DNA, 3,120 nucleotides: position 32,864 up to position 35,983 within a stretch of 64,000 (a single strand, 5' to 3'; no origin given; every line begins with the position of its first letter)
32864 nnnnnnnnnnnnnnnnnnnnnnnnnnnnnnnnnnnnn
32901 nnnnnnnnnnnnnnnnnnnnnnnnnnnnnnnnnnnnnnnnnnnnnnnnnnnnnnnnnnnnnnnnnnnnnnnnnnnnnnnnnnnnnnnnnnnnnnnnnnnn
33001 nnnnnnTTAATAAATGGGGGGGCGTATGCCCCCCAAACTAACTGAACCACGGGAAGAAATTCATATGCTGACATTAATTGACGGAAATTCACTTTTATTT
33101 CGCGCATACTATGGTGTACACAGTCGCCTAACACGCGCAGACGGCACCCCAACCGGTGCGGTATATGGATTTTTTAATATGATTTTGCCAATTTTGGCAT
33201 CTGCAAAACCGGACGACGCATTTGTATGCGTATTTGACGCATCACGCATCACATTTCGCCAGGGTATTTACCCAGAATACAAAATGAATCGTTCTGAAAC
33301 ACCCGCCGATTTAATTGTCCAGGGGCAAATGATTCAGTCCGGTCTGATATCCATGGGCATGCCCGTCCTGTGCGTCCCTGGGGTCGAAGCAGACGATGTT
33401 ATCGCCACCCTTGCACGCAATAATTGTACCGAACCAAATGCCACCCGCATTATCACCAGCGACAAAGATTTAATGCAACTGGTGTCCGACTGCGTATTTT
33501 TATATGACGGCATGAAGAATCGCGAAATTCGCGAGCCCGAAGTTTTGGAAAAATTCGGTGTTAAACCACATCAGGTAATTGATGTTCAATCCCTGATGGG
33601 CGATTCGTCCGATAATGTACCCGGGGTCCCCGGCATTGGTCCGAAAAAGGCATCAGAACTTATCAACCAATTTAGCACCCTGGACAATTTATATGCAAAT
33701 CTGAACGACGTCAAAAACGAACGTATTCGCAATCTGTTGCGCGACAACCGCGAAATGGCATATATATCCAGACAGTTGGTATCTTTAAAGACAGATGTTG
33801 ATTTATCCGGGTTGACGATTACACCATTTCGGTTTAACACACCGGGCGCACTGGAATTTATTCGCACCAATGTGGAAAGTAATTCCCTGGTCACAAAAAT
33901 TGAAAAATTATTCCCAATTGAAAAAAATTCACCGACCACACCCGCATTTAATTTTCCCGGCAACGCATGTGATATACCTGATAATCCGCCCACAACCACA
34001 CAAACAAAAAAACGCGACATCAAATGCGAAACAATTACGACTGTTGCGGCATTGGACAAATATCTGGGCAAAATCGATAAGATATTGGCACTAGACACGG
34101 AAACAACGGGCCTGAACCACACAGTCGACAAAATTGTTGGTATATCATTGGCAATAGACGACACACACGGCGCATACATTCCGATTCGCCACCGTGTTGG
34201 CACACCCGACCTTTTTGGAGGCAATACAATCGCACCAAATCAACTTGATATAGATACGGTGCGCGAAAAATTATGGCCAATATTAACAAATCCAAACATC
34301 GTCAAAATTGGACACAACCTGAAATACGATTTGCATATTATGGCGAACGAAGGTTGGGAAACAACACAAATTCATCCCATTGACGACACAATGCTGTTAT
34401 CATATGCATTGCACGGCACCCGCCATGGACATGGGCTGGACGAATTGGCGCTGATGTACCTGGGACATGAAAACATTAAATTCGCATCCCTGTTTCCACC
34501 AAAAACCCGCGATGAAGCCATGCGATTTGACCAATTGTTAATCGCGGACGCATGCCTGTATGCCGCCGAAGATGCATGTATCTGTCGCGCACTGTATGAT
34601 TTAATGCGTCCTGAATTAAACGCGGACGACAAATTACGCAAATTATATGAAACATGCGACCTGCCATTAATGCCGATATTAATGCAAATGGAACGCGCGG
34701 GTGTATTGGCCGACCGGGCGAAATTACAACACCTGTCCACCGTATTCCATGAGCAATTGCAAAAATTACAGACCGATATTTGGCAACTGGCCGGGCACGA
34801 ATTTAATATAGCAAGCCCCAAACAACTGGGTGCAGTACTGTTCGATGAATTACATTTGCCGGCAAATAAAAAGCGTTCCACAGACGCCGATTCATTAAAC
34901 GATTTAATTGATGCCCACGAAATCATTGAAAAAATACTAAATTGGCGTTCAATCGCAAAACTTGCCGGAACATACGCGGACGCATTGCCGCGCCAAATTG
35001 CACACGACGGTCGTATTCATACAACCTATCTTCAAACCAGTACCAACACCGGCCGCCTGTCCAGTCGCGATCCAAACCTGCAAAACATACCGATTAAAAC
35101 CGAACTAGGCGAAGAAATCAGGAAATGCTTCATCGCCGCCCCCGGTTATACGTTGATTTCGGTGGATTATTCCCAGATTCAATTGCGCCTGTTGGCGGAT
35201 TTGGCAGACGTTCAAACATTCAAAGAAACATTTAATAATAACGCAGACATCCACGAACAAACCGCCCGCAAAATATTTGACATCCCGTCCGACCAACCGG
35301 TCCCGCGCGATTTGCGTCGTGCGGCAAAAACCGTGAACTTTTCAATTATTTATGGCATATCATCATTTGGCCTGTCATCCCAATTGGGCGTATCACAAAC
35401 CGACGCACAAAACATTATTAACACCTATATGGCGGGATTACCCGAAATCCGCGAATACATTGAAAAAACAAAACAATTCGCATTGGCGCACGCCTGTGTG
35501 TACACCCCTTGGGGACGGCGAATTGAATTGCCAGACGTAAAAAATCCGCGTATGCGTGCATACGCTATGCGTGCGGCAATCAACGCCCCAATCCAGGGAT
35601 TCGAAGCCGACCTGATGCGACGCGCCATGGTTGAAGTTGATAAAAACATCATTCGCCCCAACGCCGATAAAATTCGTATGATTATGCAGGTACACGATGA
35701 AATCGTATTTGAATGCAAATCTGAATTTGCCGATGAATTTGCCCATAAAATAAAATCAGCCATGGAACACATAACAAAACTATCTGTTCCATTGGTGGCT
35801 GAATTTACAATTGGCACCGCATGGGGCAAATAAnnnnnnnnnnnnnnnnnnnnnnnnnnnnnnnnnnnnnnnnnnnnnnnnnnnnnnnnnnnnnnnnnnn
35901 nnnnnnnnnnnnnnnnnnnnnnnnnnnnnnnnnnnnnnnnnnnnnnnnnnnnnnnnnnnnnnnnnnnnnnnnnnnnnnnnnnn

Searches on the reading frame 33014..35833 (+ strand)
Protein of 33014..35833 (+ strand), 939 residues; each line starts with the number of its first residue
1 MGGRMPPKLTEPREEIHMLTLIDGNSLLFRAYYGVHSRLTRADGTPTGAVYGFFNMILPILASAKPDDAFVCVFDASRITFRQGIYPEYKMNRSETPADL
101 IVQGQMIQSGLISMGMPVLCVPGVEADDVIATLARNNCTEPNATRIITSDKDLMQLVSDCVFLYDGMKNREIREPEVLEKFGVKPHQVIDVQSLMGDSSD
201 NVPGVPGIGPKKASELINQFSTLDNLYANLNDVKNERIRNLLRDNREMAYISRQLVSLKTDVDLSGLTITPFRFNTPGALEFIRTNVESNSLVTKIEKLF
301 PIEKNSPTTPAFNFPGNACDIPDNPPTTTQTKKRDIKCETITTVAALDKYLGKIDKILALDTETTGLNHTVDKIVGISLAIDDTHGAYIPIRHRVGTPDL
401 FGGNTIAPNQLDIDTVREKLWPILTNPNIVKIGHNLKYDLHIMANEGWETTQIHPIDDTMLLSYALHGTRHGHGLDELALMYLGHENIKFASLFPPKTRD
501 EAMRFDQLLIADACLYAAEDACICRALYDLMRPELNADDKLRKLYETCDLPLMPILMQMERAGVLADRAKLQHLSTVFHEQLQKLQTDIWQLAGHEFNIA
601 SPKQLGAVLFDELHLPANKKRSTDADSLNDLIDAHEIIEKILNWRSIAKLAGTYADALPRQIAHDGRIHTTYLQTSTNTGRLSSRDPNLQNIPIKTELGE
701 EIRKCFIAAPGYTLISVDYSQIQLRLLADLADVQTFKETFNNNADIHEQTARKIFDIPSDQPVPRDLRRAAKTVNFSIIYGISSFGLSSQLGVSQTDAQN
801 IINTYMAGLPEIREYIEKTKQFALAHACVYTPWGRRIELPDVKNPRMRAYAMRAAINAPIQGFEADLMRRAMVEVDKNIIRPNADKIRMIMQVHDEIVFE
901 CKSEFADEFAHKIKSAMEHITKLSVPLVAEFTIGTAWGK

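Call 18: search_protein_families(library=pfam, proteins=[window:33014-35833:+], max_evalue=0.01)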
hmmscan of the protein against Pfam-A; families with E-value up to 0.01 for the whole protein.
window:33014-35833:+ (939 aa): 5 families
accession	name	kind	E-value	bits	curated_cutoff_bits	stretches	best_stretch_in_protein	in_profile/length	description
PF00476.26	DNA_pol_A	-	3.8e-131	438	34.3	1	569-938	2-380/381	DNA polymerase family A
PF02739.22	5_3_exonuc_N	-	8e-52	175.7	34.3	1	19-182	2-164/164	5'-3' exonuclease, N-terminal resolvase-like domain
PF01367.25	5_3_exonuc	-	2.6e-31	108.4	40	1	183-265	1-83/97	5'-3' exonuclease, C-terminal SAM fold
PF01612.26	DNA_pol_A_exo1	-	2.6e-23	83.1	23.6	1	339-535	2-172/173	3'-5' exonuclease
PF20671.3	COG3_C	-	0.0055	16.5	26.8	0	523-589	113-175/303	Conserved oligomeric Golgi complex subunit 3, C-terminal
